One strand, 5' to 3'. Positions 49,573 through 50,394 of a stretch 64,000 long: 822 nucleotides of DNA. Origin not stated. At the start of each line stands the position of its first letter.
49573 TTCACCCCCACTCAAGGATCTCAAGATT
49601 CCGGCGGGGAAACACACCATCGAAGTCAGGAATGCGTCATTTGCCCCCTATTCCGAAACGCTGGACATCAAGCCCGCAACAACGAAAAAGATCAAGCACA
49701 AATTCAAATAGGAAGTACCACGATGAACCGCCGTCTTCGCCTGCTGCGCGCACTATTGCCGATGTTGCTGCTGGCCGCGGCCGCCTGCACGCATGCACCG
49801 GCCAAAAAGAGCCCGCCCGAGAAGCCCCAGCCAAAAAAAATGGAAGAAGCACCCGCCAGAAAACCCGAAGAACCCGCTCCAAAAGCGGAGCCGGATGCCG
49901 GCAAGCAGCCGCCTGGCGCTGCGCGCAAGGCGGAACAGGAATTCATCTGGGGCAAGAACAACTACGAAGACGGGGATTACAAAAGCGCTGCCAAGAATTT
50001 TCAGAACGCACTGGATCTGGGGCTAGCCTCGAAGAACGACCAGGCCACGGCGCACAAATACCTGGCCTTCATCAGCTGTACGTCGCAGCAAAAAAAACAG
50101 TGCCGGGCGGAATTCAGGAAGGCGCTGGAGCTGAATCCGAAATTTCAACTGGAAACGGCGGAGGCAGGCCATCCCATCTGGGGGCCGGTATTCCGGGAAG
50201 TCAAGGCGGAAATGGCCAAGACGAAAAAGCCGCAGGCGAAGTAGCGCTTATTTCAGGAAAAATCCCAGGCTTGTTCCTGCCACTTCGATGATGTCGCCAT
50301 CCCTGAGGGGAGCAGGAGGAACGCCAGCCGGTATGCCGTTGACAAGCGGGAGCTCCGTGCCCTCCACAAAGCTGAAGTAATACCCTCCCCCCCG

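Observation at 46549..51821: Mirror-duplicated Ser/Thr phospho-signalling island: two PP2C/dual-FHA operons flank a PEGA-kinase/lipoprotein operon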

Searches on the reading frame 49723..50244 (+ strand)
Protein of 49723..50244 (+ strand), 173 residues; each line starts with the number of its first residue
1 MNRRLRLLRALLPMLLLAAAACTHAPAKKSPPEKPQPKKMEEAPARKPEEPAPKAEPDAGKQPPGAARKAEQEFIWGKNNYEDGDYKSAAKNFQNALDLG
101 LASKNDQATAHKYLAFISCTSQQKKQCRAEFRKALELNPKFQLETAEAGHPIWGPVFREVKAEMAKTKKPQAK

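Call 3: search_protein_families(library=pfam, proteins=[window:49723-50244:+], max_evalue=0.1)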
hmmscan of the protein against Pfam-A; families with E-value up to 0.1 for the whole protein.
window:49723-50244:+ (173 aa): 5 families
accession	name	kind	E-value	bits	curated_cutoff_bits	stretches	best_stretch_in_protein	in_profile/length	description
PF07719.23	TPR_2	-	5.2e-08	32.9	27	1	108-140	1-33/34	Tetratricopeptide repeat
PF00515.34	TPR_1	-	0.0013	18.9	27.8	0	119-141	12-34/34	Tetratricopeptide repeat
PF13414.12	TPR_11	-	0.0097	16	26.8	0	81-99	5-23/42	TPR repeat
PF14559.12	TPR_19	-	0.014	16.1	25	1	82-140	3-57/68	Tetratricopeptide repeat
PF13181.12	TPR_8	-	0.024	15.3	25.7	0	122-140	15-33/34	Tetratricopeptide repeat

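Call 4: search_protein_families(library=ncbifam, proteins=[window:49723-50244:+], max_evalue=0.1)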
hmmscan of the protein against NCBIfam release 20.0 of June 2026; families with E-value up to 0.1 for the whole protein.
window:49723-50244:+ (173 aa): 11 families
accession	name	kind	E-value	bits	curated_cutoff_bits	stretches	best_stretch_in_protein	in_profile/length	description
NF038027.1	TssQ_fam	subfamily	3.8e-33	114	65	1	67-163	3-99/100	TssQ family T6SS-associated lipoprotein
TIGR02521.1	type_IV_pilW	equivalog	1.5e-06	27.9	154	1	77-140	38-97/234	type IV pilus biogenesis/stability protein PilW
TIGR02917.1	PEP_TPR_lipo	equivalog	1e-05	23.7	312.2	1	102-141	459-498/899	XrtA/PEP-CTERM system TPR-repeat protein PrsT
NF002725.1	PRK02603.1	equivalog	1.7e-05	24.9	143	1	77-141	42-105/173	photosystem I assembly protein Ycf3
TIGR00990.1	3a0801s09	subfamily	0.00044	19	757.25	1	83-141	307-364/615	mitochondrial import receptor subunit TOM70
NF033762.1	social_mot_Tgl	equivalog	0.0011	18.4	225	1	68-142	29-100/252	social motility TPR repeat lipoprotein Tgl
NF040959.1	MamA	equivalog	0.0022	17.5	200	1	69-138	138-203/204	magnetosome protein MamA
NF047507.1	TPR_BatC_Lepto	exception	0.0053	16.3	175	1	74-141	62-129/214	TPR repeat-containing protein BatC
NF033920.0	C39_PA2778_fam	equivalog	0.0091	15.4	150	1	71-139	191-255/255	PA2778 family cysteine peptidase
NF009392.0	PRK12751.1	equivalog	0.01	15.9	238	1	103-152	41-90/162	periplasmic stress adaptor protein CpxP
TIGR03490.1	Mycoplas_LppA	paralog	0.061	11.8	325.5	1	15-73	17-75/541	LppA family lipoprotein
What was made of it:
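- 49723..50244 (+): TssQ-family lipoprotein, 173 aa. Lipobox Cys22 (nt 49786-49788), Pro/Lys/Glu-rich tether, and one TPR-like unit of about 95 aa (residues 67-163, nt 49921-50211) with two invariant Cys and the GHPxWGP motif. NF038027 TssQ_fam 114 bits (cut-off 65) and TPR_2 32.9 bits (calls 3, 4).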

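Call 8: find_encoding_contigs(protein=window:49723-50244:+, flank=10000, max_places=6)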
Protein window:49723-50244:+ (173 aa): no gene with exactly this product is on record in the collection.
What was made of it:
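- Tried and rejected: Exact-sequence look-up of the window lipoprotein found nothing (call 8).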

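Call 14: find_homologous_proteins(query=window:49723-50244:+, max_evalue=0.001)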
Query window:49723-50244:+ (173 aa): 2560 proteins with E <= 0.001 among 3259 candidates; the best 120 are listed.
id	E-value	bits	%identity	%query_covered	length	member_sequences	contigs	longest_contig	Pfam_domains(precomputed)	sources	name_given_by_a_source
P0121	2.6e-105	368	98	100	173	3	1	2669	PF07719.24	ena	-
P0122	6.2e-82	292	86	82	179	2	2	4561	PF07719.24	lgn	-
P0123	6.6e-81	288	56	51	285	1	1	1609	PF07719.24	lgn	-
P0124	2.0e-80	287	57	50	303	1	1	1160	PF07719.24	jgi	jgi:Tfp pilus assembly protein PilF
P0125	5.0e-78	279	54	53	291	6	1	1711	PF13424.13,PF13428.13,PF07719.24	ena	-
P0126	7.8e-56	207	56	88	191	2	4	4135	PF07719.24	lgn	-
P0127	1.4e-55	206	57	50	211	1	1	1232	PF07719.24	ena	-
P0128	1.4e-55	206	57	50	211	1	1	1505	PF07719.24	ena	-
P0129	1.5e-55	206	57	50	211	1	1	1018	PF07719.24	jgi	-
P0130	1.5e-55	206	61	47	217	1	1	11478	PF07719.24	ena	-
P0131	1.7e-55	206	61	47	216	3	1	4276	PF07719.24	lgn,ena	-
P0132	2.3e-55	205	60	50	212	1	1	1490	PF07719.24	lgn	-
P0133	3.7e-55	204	57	50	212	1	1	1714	PF07719.24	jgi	jgi:Tfp pilus assembly protein PilF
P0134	5.3e-55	204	58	50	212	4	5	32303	PF07719.24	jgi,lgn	jgi:Tfp pilus assembly protein PilF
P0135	5.3e-55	204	63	47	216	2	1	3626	PF07719.24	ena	-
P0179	3.3e-53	198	60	50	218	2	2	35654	PF14559.13,PF13432.13,PF07719.24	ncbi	-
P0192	5.9e-53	197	53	50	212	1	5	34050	PF07719.24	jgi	jgi:Tfp pilus assembly protein PilF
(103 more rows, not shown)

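Call 15: find_encoding_contigs(protein=P0179, flank=10000, max_places=2)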
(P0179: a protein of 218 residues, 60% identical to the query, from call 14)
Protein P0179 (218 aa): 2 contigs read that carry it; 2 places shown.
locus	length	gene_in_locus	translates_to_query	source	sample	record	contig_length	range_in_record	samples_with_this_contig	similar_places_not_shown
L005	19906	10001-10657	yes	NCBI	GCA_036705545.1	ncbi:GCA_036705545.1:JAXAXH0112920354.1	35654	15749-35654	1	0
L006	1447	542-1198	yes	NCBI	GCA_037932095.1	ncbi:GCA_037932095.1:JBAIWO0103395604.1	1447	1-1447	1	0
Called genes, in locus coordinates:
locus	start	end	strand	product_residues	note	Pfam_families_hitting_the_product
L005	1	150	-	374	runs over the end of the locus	PF14072:DndB (weak), PF03235:GmrSD_N (faint)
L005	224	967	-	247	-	PF06764:DUF1223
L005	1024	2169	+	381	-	PF07690:MFS_1, PF12832:MFS_1_like (faint), PF07690:MFS_1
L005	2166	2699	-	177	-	-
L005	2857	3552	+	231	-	PF00186:DHFR_1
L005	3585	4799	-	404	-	PF00278:Orn_DAP_Arg_deC, PF01168:Ala_racemase_N (weak), PF02784:Orn_Arg_deC_N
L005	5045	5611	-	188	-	PF22769:DCD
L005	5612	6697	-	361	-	PF01883:FeS_assembly_P, PF00142:Fer4_NifH (faint), PF01656:CbiA, PF09140:MipZ, PF10609:ParA, PF13614:AAA_31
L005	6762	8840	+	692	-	PF00133:tRNA-synt_1, PF01406:tRNA-synt_1e (faint), PF09334:tRNA-synt_1g, PF01588:tRNA_bind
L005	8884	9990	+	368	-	PF08308:PEGA (faint)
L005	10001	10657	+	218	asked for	PF14559:TPR_19 (faint), PF07719:TPR_2 (faint), PF13432:TPR_16 (faint)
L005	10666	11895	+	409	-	PF00069:Pkinase, PF07714:PK_Tyr_Ser-Thr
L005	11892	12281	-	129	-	-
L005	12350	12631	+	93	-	PF00708:Acylphosphatase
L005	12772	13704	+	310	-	-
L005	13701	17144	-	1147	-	PF02811:PHP, PF07733:DNA_pol3_alpha, PF17657:DNA_pol3_finger, PF14579:HHH_6, PF01336:tRNA_anti-codon, PF20914:DNA_pol_IIIA_C (weak)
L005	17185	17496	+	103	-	-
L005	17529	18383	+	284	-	PF00892:EamA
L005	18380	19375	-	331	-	PF00586:AIRS, PF02769:AIRS_C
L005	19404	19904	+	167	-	?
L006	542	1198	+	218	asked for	PF14559:TPR_19 (faint), PF07719:TPR_2 (faint), PF13432:TPR_16 (faint)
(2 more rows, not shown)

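Call 16: find_encoding_contigs(protein=P0192, flank=10000, max_places=2)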
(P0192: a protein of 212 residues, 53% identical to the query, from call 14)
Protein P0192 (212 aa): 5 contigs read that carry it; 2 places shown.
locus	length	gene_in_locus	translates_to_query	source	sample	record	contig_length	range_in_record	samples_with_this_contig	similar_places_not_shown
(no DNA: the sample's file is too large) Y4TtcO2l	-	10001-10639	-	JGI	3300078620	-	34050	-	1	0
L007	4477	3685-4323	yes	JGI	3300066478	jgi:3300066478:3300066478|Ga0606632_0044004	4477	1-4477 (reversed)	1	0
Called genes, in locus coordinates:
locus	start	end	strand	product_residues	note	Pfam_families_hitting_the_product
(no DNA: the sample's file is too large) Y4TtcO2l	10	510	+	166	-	PF00186:DHFR_1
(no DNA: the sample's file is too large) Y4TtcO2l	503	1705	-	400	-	PF01168:Ala_racemase_N (weak), PF02784:Orn_Arg_deC_N, PF00278:Orn_DAP_Arg_deC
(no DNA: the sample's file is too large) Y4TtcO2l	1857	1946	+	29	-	-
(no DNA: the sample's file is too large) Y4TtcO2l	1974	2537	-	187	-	PF22769:DCD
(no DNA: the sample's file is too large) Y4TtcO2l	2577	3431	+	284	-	PF02668:TauD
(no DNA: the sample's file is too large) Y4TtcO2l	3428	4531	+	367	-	PF03150:CCP_MauG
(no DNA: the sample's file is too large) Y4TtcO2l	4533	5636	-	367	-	PF10994:DUF2817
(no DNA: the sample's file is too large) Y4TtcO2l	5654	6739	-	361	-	PF01883:FeS_assembly_P, PF00142:Fer4_NifH (faint), PF01656:CbiA, PF09140:MipZ, PF10609:ParA, PF13614:AAA_31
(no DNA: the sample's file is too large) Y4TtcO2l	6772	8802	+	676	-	PF00133:tRNA-synt_1, PF09334:tRNA-synt_1g, PF19303:Anticodon_3 (weak), PF01588:tRNA_bind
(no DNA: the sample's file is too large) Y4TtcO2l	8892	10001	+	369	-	PF08308:PEGA (faint)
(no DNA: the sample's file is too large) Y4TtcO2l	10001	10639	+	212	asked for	PF07719:TPR_2 (faint)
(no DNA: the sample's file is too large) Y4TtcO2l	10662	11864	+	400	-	PF00069:Pkinase, PF07714:PK_Tyr_Ser-Thr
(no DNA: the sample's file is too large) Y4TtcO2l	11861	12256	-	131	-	-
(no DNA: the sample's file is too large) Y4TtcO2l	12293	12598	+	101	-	PF00708:Acylphosphatase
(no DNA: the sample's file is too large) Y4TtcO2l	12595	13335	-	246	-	-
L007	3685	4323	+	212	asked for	PF07719:TPR_2 (faint)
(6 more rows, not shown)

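Call 48: search_protein_families(library=pfam, proteins=[L005:8884-9990:+, L005:10666-11895:+], max_evalue=1)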
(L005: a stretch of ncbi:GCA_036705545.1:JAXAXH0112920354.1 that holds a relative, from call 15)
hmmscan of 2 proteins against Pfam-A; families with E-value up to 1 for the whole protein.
L005:8884-9990:+ (368 aa): 2 families
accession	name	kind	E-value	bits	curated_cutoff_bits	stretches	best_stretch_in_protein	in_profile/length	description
PF08308.17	PEGA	-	1.6e-05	25.1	20.8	1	313-366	14-66/71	PEGA domain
PF00211.25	Guanylate_cyc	-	0.00012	22.1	21.9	1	82-139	97-156/183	Adenylate and Guanylate cyclase catalytic domain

L005:10666-11895:+ (409 aa): 11 families
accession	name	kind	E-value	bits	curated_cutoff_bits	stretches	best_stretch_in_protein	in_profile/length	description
PF00069.31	Pkinase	-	5.9e-55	186.9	31.7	1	9-243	1-242/263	Protein kinase domain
PF07714.23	PK_Tyr_Ser-Thr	-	1.9e-39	136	23.1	1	11-224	3-219/258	Protein tyrosine and serine/threonine kinase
PF14531.12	Kinase-like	-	5.7e-05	22.9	25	1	106-224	142-265/289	Kinase-like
PF01636.29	APH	-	0.00027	21.2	23.2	2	34-127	22-109/239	Phosphotransferase enzyme family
PF03109.22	ABC1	-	0.00051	19.7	22.9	1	84-157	143-215/244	ABC1 atypical kinase-like domain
PF10399.14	UCR_Fe-S_N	-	0.0045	16.8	24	1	381-400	10-29/41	Ubiquitinol-cytochrome C reductase Fe-S subunit TAT signal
PF11855.13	DUF3375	-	0.023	14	28.6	1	253-368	330-450/474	Protein of unknown function (DUF3375)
PF03976.20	PPK2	-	0.13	12.3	22.3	1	16-65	41-90/229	Polyphosphate kinase 2 (PPK2)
PF06176.17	WaaY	-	0.22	11.6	20.3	1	79-154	113-179/229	Lipopolysaccharide core biosynthesis protein (WaaY)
PF01163.29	RIO1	-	0.27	11.3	22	1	86-153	83-148/187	RIO domain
PF12330.14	Haspin_kinase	-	0.28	10.6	25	1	109-161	205-258/364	Haspin like kinase domain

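Call 78: search_protein_families(library=padloc, proteins=[window:49723-50244:+], max_evalue=0.001)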
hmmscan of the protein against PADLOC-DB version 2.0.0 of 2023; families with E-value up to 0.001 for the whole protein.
window:49723-50244:+ (173 aa): 0 families
